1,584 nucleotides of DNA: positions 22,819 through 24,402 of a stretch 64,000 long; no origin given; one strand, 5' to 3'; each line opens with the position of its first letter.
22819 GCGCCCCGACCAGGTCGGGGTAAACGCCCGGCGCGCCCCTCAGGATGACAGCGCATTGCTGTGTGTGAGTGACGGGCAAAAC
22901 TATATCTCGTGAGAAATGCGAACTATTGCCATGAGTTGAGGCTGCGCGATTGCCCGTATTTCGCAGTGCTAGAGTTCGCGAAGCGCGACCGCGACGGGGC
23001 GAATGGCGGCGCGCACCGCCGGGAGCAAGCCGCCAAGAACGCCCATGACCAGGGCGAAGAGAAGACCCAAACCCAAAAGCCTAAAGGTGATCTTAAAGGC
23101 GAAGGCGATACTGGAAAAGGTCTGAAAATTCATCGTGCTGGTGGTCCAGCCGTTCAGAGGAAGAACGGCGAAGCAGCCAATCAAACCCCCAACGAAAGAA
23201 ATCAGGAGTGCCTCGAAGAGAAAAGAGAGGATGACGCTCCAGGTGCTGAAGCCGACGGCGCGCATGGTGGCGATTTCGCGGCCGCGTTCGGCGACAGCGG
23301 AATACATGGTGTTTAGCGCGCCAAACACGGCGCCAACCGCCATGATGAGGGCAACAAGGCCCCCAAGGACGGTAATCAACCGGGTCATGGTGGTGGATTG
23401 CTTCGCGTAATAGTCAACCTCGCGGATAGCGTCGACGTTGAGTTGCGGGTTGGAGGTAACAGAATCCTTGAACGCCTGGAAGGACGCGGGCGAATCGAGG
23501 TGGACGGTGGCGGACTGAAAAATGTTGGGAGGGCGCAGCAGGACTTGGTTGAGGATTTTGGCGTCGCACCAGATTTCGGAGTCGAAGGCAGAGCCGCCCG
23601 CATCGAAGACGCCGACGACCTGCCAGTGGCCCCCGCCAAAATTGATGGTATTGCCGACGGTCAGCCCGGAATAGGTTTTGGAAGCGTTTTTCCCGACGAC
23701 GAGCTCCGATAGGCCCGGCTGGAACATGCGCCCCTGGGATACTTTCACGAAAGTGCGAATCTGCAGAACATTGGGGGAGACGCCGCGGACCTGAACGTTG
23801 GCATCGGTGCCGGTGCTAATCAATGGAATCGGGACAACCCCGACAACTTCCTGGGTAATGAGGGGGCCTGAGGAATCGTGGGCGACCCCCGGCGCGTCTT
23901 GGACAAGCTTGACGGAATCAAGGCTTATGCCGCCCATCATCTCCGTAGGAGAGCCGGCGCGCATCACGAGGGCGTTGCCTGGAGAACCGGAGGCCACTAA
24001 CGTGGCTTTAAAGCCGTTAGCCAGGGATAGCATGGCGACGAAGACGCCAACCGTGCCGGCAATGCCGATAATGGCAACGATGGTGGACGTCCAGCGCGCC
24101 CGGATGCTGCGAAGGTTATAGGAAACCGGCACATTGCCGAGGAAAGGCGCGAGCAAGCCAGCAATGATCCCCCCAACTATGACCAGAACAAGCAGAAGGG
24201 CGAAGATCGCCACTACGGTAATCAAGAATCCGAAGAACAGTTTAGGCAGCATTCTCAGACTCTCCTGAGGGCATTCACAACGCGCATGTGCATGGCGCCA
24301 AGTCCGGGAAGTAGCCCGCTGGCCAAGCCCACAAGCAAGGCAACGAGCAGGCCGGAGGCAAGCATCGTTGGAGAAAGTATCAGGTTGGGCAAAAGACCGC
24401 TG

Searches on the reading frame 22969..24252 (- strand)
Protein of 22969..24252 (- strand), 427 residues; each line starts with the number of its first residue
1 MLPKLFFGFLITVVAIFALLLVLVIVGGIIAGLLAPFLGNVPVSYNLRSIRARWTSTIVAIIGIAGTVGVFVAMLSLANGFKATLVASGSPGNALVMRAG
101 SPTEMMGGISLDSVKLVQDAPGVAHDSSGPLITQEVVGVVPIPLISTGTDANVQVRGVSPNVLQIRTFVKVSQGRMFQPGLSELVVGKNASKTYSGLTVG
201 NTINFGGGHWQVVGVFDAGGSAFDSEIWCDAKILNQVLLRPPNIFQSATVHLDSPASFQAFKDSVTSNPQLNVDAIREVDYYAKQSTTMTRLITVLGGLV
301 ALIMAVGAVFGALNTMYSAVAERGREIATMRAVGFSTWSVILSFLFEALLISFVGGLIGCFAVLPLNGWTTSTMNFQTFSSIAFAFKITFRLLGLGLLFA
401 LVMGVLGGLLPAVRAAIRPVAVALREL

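Call 75: search_protein_families(library=pfam, proteins=[window:22969-24252:-], max_evalue=0.00001)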
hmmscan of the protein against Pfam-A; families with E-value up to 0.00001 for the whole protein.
window:22969-24252:- (427 aa): 2 families
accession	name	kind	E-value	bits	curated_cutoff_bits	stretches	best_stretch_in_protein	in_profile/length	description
PF12704.14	MacB_PCD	-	1.5e-19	71.5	27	1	57-266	1-205/207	MacB-like periplasmic core domain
PF02687.27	FtsX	-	1.5e-16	61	25.5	1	299-416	2-116/120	FtsX-like permease C-terminal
